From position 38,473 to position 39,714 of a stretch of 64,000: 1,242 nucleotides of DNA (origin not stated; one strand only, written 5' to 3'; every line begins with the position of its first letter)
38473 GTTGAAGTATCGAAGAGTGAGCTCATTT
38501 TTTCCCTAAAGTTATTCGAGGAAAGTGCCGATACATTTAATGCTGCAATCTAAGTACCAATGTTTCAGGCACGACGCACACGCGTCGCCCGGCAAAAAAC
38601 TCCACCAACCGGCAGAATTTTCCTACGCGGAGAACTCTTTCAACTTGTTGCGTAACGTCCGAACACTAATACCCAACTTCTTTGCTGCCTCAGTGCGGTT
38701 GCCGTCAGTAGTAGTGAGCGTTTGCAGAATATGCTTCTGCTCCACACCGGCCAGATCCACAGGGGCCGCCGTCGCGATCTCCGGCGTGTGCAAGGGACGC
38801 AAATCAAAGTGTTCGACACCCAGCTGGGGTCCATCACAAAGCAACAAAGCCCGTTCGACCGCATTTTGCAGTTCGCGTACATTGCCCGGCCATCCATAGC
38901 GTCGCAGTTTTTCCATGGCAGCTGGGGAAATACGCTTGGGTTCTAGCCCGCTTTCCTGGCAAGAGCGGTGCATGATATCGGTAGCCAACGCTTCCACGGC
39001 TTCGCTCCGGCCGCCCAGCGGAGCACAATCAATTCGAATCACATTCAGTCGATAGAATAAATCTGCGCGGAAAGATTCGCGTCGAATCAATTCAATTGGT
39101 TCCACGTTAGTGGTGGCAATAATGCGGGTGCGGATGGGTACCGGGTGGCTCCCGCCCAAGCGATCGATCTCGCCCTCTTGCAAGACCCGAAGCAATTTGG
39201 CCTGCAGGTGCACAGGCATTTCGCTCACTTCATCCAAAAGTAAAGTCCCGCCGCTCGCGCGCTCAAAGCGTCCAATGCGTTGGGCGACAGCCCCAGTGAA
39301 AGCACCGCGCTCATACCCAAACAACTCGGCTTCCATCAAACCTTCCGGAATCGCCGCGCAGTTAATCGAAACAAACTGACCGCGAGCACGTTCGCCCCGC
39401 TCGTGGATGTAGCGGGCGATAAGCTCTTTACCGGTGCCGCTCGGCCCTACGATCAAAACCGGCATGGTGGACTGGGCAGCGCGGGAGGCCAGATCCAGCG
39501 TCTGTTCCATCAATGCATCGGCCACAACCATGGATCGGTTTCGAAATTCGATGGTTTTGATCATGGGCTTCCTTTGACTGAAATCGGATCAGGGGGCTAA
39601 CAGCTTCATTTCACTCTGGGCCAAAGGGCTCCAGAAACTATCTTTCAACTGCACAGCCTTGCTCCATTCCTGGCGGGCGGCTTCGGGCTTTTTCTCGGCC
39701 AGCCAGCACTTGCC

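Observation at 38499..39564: Sigma54 promoter in front of flgB next to a sigma54 activator that has no sensory/receiver domain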

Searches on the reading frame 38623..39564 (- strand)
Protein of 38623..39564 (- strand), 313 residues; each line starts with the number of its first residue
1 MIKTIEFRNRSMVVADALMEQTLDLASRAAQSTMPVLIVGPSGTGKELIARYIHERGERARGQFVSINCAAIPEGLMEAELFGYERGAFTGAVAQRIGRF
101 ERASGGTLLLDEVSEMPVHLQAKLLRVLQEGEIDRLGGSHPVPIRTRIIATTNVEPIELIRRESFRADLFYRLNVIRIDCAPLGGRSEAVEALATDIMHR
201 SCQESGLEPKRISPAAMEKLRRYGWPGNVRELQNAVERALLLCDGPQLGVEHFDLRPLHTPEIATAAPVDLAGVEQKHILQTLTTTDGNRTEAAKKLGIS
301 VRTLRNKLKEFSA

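Call 6: search_protein_families(library=pfam, proteins=[window:38623-39564:-])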
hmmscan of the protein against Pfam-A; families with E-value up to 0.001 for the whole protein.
window:38623-39564:- (313 aa): 10 families
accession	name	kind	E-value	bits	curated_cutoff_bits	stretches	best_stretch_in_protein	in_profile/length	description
PF00158.32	Sigma54_activat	-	2.5e-65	219.7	20.2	1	14-178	3-167/168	Sigma-54 interaction domain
PF25601.1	AAA_lid_14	-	2.6e-19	69.3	27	1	186-255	3-72/87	AAA+ ATPase lid domain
PF14532.12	Sigma54_activ_2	-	9.9e-18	65.2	25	1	28-183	16-138/138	Sigma-54 interaction domain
PF02954.25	HTH_8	-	2.6e-14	53.1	22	1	274-311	5-42/42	Bacterial regulatory protein, Fis family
PF07728.20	AAA_5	-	3.3e-09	37.3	22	1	35-156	1-125/139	AAA domain (dynein-related subfamily)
PF13191.12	AAA_16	-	8.3e-06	26.8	32.6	1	19-84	9-64/167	AAA ATPase domain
PF01078.27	Mg_chelatase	-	4.3e-05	23.5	20.3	0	92-157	94-161/207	Magnesium chelatase, subunit ChlI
PF00004.35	AAA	-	0.00014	22.8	21.2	1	36-166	1-120/131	ATPase family associated with various cellular activities (AAA)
PF13556.12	HTH_30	-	0.00014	22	27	1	279-310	4-35/59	PucR C-terminal helix-turn-helix domain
PF07724.20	AAA_2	-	0.00038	21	27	1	35-162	5-133/166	AAA domain (Cdc48 subfamily)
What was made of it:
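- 38623..39564 (-): Receiver-less sigma-54 activator (bEBP), 313 aa: AAA+ core with GAFTGA, lid and Fis-type HTH. It is FlrC/FlbD-like. Pfam (call 6).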

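Call 7: search_protein_families(library=ncbifam, proteins=[window:38623-39564:-])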
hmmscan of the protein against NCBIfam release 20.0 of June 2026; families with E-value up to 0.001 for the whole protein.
window:38623-39564:- (313 aa): 28 families (the best 25 are shown)
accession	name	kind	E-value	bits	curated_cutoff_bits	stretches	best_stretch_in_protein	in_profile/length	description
NF050807.1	TransRegFlbDCaul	equivalog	3.5e-108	362.4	750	1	7-312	115-439/454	sigma-54-dependent transcriptional regulator FlbD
NF041552.1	TF_PrdR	equivalog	1.8e-90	303.9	795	1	16-311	273-576/577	sigma-54 dependent transcriptional regulator PrdR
NF008469.0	PRK11361.1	equivalog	3.6e-87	293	714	1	15-312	148-455/461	acetoacetate metabolism transcriptional regulator AtoC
TIGR01818.1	ntrC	equivalog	1.5e-85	287.8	558.6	1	16-251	140-375/463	nitrogen regulation protein NR(I)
TIGR01817.1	nifA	equivalog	1.1e-84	285.2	528.85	1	10-268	195-453/534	nif-specific transcriptional activator NifA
TIGR02915.1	PEP_resp_reg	equivalog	1.1e-84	284.8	502.6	1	10-309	139-440/445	PEP-CTERM-box response regulator transcription factor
NF003451.0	PRK05022.1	equivalog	6e-80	269.4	476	1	8-304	188-501/512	nitric oxide reductase transcriptional regulator NorR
NF049963.1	RespRegFlgRCampy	domain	6.6e-79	265.8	750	1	10-311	134-427/429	fla regulon two-component system response regulator FlgR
TIGR02974.1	phageshock_pspF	equivalog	3.4e-77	259.9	443.55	1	20-262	9-252/336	phage shock protein operon transcriptional activator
TIGR02329.1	propionate_PrpR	equivalog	1.4e-76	258.2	499.2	1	8-309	210-525/526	propionate catabolism operon regulatory protein PrpR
NF038308.1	RNA_repair_RtcR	equivalog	5.6e-73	246.6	650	1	7-254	177-433/530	RNA repair transcriptional activator RtcR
NF011953.0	PRK15424.1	equivalog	1.3e-72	245.1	703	1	11-310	220-533/538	propionate catabolism operon regulatory protein PrpR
NF011958.0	PRK15429.1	equivalog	1.7e-71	241.7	830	1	18-311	387-684/692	formate hydrogenlyase transcriptional activator FlhA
NF007689.0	PRK10365.1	equivalog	2.2e-69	234.4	760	1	11-308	140-439/441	sigma-54-dependent response regulator transcription factor ZraR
NF008176.1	PRK10923.1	equivalog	6.7e-68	229.4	620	1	16-237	144-365/469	nitrogen regulation protein NR(I)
NF008622.0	PRK11608.1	equivalog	4.4e-64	216.6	529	1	17-309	14-321/329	phage shock protein operon transcriptional activator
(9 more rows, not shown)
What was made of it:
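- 38623..39564 (-): NCBIfam best hit is FlbD profile positions 115-439 of 454, 362 bits against a cut-off of 750 (call 7).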

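Call 8: find_homologous_proteins(query=window:38623-39564:-)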
Query window:38623-39564:- (313 aa): 8000 proteins with E <= 0.001 among 8000 candidates; the best 120 are listed.
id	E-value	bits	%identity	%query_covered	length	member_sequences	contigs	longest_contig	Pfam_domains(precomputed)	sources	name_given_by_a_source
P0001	7.4e-201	684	100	100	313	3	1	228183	PF00158.33,PF25601.2,PF02954.26,PF14532.13,PF07728.21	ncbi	-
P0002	9.6e-159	545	79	100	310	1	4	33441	PF00158.33,PF25601.2,PF02954.26,PF00004.36,PF14532.13,PF07728.21,PF01078.28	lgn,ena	-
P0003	6.2e-149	513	75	100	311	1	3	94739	PF00158.33,PF25601.2,PF02954.26,PF00004.36,PF14532.13,PF07728.21,PF01078.28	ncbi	-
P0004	1.5e-148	512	74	100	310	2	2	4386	PF00158.33,PF25601.2,PF02954.26,PF00004.36,PF14532.13,PF07728.21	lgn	-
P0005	2.7e-148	511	75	100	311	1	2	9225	PF00158.33,PF25601.2,PF02954.26,PF00004.36,PF14532.13,PF07728.21,PF01078.28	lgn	-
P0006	8.3e-145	500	73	99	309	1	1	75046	PF00158.33,PF25601.2,PF02954.26,PF00004.36,PF14532.13,PF07728.21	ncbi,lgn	-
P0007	1.2e-144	499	77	94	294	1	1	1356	PF00158.33,PF25601.2,PF02954.26,PF14532.13,PF07728.21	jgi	jgi:two-component system response regulator FlrC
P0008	8.5e-141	487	73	99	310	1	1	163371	PF00158.33,PF25601.2,PF02954.26,PF14532.13,PF07728.21,PF01078.28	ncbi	-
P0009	2.2e-139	482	68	100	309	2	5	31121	PF00158.33,PF25601.2,PF02954.26,PF14532.13,PF07728.21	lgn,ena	-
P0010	9.1e-139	480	71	100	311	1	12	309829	PF00158.33,PF25601.2,PF02954.26,PF00004.36,PF14532.13,PF07728.21,PF01078.28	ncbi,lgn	-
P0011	4.9e-131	454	68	99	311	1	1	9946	PF00158.33,PF25601.2,PF02954.26,PF14532.13,PF07728.21,PF01078.28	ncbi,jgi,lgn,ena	jgi:two-component system response regulator FlrC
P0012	1.2e-130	453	72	94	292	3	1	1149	PF00158.33,PF25601.2,PF02954.26,PF14532.13,PF07728.21,PF01078.28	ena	-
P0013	1.5e-126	440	68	99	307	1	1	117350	PF00158.33,PF25601.2,PF02954.26,PF00004.36,PF14532.13,PF07728.21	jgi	jgi:transcriptional regulator with PAS, ATPase and Fis domain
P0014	4.6e-126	438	66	99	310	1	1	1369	PF00158.33,PF25601.2,PF02954.26,PF00004.36,PF14532.13,PF07728.21,PF01078.28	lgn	-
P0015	1.4e-124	433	66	99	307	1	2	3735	PF00158.33,PF25601.2,PF02954.26,PF00004.36,PF13401.13,PF14532.13,PF07728.21,PF01078.28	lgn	-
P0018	1.3e-118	414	63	100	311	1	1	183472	PF00158.33,PF07724.21,PF25601.2,PF02954.26,PF00004.36,PF14532.13,PF07728.21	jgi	-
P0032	9.5e-114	398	61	97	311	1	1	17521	PF00158.33,PF25601.2,PF02954.26,PF00004.36,PF14532.13,PF07728.21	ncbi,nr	ncbi:MAG: sigma-54-dependent Fis family transcriptional regulator [Deltaproteobacteria bacterium]|nr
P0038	1.3e-112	394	57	99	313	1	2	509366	PF00158.33,PF25601.2,PF02954.26,PF00004.36,PF14532.13,PF07728.21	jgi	jgi:transcriptional regulator with PAS, ATPase and Fis domain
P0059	1.2e-109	384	58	100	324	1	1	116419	PF00158.33,PF25601.2,PF02954.26,PF14532.13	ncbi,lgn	-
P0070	1.6e-108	381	57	99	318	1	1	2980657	PF00158.33,PF25601.2,PF02954.26,PF14532.13,PF07728.21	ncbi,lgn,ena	-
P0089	4.5e-106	373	59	100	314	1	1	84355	PF00158.33,PF25601.2,PF02954.26,PF14532.13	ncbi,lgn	-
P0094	2.4e-105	370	57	100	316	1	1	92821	PF00158.33,PF25601.2,PF02954.26,PF14532.13,PF07728.21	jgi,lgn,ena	-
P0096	8.0e-105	368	57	98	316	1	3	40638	PF00158.33,PF07724.21,PF25601.2,PF02954.26,PF13401.13,PF14532.13,PF07728.21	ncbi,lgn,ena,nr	ncbi:MAG: sigma-54-dependent Fis family transcriptional regulator [Bdellovibrionales bacterium]|nr:s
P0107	2.3e-103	364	55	99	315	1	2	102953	PF00158.33,PF25601.2,PF02954.26,PF14532.13,PF07728.21,PF01078.28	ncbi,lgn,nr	ncbi:MAG: sigma-54-dependent Fis family transcriptional regulator [Deltaproteobacteria bacterium]|nr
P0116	1.9e-101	357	57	99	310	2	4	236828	PF00158.33,PF07724.21,PF25601.2,PF02954.26,PF00004.36,PF14532.13,PF07728.21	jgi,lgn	jgi:transcriptional regulator with PAS, ATPase and Fis domain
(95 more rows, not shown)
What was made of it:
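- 38623..39564 (-): The 120 best homologue clusters are all 278-338 aa with the same domains (call 8).
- Closest known: FlrC. Same: Sources label homologues FlrC (call 8).
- Sources label homologues 'FlrC', and all of the best 120 clusters are 278-338 aa (call 8).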

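Call 10: find_encoding_contigs(protein=P0001, flank=1000, max_places=3)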
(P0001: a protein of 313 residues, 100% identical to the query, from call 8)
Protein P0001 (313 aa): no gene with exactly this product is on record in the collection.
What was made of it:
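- Tried and rejected: An exact look-up of the window's own activator found no contig (call 10), so the source genome and its rpoN, fliA, flhG and fleQ genes could not be examined.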

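Call 12: find_related_loci(query=A1, collection=genome_contigs, flank=4000)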
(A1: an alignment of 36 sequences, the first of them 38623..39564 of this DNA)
Query A1 (313 aa) in genome_contigs; peptide patterns used: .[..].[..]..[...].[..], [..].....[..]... (x = any residue, [..] = any of these).
600 stretches matched a pattern (row limit reached: there are more); 599 encode a relative of the query (tblastn E <= 1e-3); the best 80 are kept; 80 distinct loci.
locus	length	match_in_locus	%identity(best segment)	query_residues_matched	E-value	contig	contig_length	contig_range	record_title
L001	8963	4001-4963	50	11-312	9e-87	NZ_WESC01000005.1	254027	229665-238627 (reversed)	Parvibaculum sedimenti strain HXT-9 HXT-9_scaffold5, whole genome shotgun sequence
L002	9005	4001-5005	44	1-312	3e-85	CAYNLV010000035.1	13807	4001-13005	MAG TPA_asm: uncultured Rhodospirillaceae bacterium isolate binchicken_co117_449 genome assembly, contig: NODE_8083_leng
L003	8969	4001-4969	47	9-312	4e-85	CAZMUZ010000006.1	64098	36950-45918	MAG TPA_asm: uncultured Rhodospirillaceae bacterium isolate binchicken_co199_93 genome assembly, contig: NODE_553_length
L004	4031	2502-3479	45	2-313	4e-83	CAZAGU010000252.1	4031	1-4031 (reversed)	MAG TPA_asm: uncultured bacterium isolate SRP191223_co2_100 genome assembly, contig: NODE_29301_length_4031_cov_5.117706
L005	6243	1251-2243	45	1-312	4e-81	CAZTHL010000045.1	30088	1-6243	MAG TPA_asm: uncultured Mycobacteriaceae bacterium isolate SRP128890_co1_269 genome assembly, contig: NODE_2596_length_3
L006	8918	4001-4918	46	11-311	1e-80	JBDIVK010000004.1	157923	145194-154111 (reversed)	MAG: Nitrosomonas sp. isolate Bin_1 NODE_73_length_157923_cov_231.119141, whole genome shotgun sequence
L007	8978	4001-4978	46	11-312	6e-80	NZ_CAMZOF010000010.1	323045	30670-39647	Pelagibius sp. Alg239-R121 NODE_10_length_323045_cov_65.8002, whole genome shotgun sequence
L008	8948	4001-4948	46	13-311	3e-78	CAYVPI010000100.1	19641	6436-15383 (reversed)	MAG TPA_asm: uncultured Pseudomonas sp. isolate binchicken_co220_1 genome assembly, contig: NODE_1698_length_19641_cov_1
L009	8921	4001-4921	46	11-313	7e-78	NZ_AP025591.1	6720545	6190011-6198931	Anaeromyxobacter oryzae strain Red232 chromosome, complete genome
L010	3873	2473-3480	44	3-309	5e-78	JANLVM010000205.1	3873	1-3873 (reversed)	MAG: Gemmatimonadaceae bacterium isolate OTE_21_metabat_139 OTE_21_k141_1974357, whole genome shotgun sequence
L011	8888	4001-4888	44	19-311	8e-78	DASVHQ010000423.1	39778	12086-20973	MAG TPA_asm: Polyangiales bacterium isolate SMAG_U2971 k141_101520, whole genome shotgun sequence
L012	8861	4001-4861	46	30-312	2e-77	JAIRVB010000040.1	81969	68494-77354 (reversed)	MAG: Chitinispirillales bacterium isolate Ehx436_bin27 k119_2050489, whole genome shotgun sequence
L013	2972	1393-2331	44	5-311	1e-77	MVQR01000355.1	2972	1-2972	MAG: Syntrophus sp. PtaB.Bin001 A4E66_contig000355, whole genome shotgun sequence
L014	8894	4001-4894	49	17-310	1e-76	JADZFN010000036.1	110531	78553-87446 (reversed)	MAG: Verrucomicrobiia bacterium isolate SJ867 c_000000781421, whole genome shotgun sequence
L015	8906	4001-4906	47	19-313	1e-76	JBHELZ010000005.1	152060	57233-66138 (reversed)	MAG: Pyrinomonadaceae bacterium isolate S2_bin.40.strict S2_NODE_5, whole genome shotgun sequence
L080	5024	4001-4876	45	28-311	1e-68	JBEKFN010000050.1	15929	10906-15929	MAG: Terriglobales bacterium isolate SPRUCE 230 SPRUCE_230_50, whole genome shotgun sequence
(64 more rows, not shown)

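Call 13: find_encoding_contigs(protein=P0003, flank=4000, max_places=1)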
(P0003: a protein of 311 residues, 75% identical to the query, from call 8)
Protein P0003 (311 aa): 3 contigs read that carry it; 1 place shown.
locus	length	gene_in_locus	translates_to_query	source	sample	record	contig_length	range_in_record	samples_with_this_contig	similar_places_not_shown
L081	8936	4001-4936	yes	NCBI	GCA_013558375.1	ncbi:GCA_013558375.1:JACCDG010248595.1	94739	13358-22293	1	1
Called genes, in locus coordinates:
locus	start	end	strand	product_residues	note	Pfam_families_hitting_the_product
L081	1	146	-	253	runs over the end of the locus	PF00005:ABC_tran, PF13304:AAA_21 (faint)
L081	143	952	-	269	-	PF02405:MlaE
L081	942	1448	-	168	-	-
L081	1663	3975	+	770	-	PF07719:TPR_2 (faint)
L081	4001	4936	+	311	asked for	PF00158:Sigma54_activat, PF01078:Mg_chelatase (faint), PF14532:Sigma54_activ_2, PF00004:AAA (faint), PF07728:AAA_5, PF25601:AAA_lid_14, PF02954:HTH_8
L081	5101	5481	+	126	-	PF00460:Flg_bb_rod (weak)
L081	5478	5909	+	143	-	PF00460:Flg_bb_rod, PF06429:Flg_bbr_C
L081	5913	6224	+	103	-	PF02049:FliE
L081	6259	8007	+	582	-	PF01514:YscJ_FliF, PF08345:YscJ_FliF_C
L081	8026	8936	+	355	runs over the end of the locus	PF14842:FliG_N, PF03448:MgtE_N (faint), PF14841:FliG_M, PF01706:FliG_C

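Call 14: find_encoding_contigs(protein=P0010, flank=4000, max_places=1)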
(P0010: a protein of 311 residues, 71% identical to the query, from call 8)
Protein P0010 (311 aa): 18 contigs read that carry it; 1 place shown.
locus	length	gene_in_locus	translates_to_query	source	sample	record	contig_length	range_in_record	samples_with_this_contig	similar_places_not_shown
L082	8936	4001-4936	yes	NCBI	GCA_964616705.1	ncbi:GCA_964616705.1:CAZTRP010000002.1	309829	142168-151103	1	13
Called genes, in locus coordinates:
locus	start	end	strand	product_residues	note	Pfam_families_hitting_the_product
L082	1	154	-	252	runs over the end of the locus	PF00005:ABC_tran, PF13304:AAA_21 (faint)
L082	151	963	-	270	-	PF02405:MlaE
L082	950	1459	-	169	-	-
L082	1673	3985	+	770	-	PF13428:TPR_14 (faint), PF13424:TPR_12 (faint), PF07719:TPR_2 (faint), PF13174:TPR_6 (faint), PF14559:TPR_19 (faint), PF13181:TPR_8 (faint), PF13432:TPR_16 (weak)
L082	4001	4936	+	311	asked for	PF00158:Sigma54_activat, PF01078:Mg_chelatase (faint), PF14532:Sigma54_activ_2, PF00004:AAA (faint), PF07728:AAA_5, PF25601:AAA_lid_14, PF02954:HTH_8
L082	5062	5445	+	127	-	-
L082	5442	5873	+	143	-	PF00460:Flg_bb_rod, PF06429:Flg_bbr_C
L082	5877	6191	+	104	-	PF02049:FliE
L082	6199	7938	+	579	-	PF01514:YscJ_FliF, PF08345:YscJ_FliF_C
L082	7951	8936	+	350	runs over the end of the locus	PF03448:MgtE_N (faint), PF14842:FliG_N, PF14841:FliG_M, PF01706:FliG_C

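Call 15: find_encoding_contigs(protein=P0070, flank=4000, max_places=1)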
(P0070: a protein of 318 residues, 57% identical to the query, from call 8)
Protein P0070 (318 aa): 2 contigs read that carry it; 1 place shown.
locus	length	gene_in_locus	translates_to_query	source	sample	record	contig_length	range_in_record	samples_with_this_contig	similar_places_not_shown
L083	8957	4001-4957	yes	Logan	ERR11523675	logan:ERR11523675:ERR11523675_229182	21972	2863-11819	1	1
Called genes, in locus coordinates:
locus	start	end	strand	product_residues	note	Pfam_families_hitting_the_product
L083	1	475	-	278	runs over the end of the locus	PF02405:MlaE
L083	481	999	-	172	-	-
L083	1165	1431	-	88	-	-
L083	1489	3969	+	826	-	PF13432:TPR_16 (faint), PF07719:TPR_2 (faint), PF14559:TPR_19 (faint)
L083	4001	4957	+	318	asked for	PF00158:Sigma54_activat, PF14532:Sigma54_activ_2, PF07728:AAA_5 (weak), PF25601:AAA_lid_14, PF02954:HTH_8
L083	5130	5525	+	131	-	-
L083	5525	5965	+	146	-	PF00460:Flg_bb_rod, PF06429:Flg_bbr_C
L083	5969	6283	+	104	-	PF02049:FliE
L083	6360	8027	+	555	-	PF01514:YscJ_FliF, PF08345:YscJ_FliF_C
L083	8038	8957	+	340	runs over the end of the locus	PF03448:MgtE_N (faint), PF14842:FliG_N, PF14841:FliG_M, PF01706:FliG_C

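Call 16: find_encoding_contigs(protein=P0096, flank=4000, max_places=1)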
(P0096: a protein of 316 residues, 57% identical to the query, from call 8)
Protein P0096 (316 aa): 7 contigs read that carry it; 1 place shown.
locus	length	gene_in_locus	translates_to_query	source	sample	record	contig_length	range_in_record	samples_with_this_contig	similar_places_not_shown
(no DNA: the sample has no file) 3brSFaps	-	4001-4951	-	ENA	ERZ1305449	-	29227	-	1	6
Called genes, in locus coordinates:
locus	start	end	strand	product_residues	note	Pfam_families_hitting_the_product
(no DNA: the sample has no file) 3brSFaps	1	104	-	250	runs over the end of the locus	PF00005:ABC_tran, PF13304:AAA_21 (weak)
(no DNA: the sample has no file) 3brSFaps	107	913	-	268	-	PF02405:MlaE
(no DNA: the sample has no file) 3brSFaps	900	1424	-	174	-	-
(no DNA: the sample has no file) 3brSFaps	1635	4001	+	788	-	PF13174:TPR_6 (faint)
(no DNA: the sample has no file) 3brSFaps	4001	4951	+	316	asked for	PF00158:Sigma54_activat, PF14532:Sigma54_activ_2, PF13401:AAA_22 (faint), PF07724:AAA_2 (weak), PF07728:AAA_5 (weak), PF25601:AAA_lid_14, PF02954:HTH_8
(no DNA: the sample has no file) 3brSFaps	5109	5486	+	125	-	-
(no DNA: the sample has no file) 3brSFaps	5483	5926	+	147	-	PF00460:Flg_bb_rod, PF06429:Flg_bbr_C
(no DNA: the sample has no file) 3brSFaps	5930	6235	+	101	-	PF02049:FliE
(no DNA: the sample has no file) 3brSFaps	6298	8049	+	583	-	PF01514:YscJ_FliF, PF08345:YscJ_FliF_C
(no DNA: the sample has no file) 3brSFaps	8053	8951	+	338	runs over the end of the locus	PF14842:FliG_N, PF14841:FliG_M, PF01706:FliG_C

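Call 17: find_encoding_contigs(protein=P0107, flank=4000, max_places=1)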
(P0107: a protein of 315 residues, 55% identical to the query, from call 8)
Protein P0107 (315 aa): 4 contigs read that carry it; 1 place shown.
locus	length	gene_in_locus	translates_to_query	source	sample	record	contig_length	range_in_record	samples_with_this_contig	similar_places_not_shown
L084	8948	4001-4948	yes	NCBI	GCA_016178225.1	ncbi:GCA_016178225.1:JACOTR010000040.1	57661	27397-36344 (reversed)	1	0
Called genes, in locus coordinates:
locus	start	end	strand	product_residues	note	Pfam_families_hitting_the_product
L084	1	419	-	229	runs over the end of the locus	-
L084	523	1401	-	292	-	PF00892:EamA, PF16913:PUNUT (weak), PF00892:EamA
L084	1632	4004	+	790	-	PF07719:TPR_2 (faint), PF13174:TPR_6 (faint), PF13428:TPR_14 (faint), PF13432:TPR_16 (faint), PF14559:TPR_19 (faint)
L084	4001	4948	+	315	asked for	PF01078:Mg_chelatase (faint), PF00158:Sigma54_activat, PF14532:Sigma54_activ_2, PF07728:AAA_5, PF25601:AAA_lid_14, PF02954:HTH_8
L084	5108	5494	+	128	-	-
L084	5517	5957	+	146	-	PF00460:Flg_bb_rod, PF06429:Flg_bbr_C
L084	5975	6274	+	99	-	PF02049:FliE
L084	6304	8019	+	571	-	PF01514:YscJ_FliF, PF08345:YscJ_FliF_C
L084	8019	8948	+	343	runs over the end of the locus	PF03448:MgtE_N (faint), PF14842:FliG_N, PF14841:FliG_M, PF01706:FliG_C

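Call 18: find_encoding_contigs(protein=P0116, flank=4000, max_places=1)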
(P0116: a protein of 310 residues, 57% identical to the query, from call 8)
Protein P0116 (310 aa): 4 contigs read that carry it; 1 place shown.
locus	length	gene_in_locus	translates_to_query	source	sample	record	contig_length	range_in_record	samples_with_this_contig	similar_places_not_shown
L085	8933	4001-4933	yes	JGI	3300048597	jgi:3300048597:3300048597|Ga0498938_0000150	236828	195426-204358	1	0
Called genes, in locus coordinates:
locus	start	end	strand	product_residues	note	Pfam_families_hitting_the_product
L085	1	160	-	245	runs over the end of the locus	PF00005:ABC_tran, PF13304:AAA_21 (faint)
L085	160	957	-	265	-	PF02405:MlaE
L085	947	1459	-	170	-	-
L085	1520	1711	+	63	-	-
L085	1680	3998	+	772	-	PF07719:TPR_2 (faint), PF13181:TPR_8 (faint), PF13424:TPR_12 (faint), PF13432:TPR_16 (faint), PF14559:TPR_19 (faint), PF00515:TPR_1 (faint), PF13414:TPR_11 (faint)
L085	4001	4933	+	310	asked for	PF00158:Sigma54_activat, PF14532:Sigma54_activ_2, PF07724:AAA_2 (weak), PF00004:AAA (weak), PF07728:AAA_5, PF25601:AAA_lid_14, PF02954:HTH_8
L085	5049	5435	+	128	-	-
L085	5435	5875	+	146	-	PF00460:Flg_bb_rod, PF06429:Flg_bbr_C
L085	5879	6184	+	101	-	PF02049:FliE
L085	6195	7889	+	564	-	PF01514:YscJ_FliF, PF08345:YscJ_FliF_C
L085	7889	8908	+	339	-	PF03448:MgtE_N (faint), PF14842:FliG_N, PF14841:FliG_M, PF01706:FliG_C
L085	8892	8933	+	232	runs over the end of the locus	-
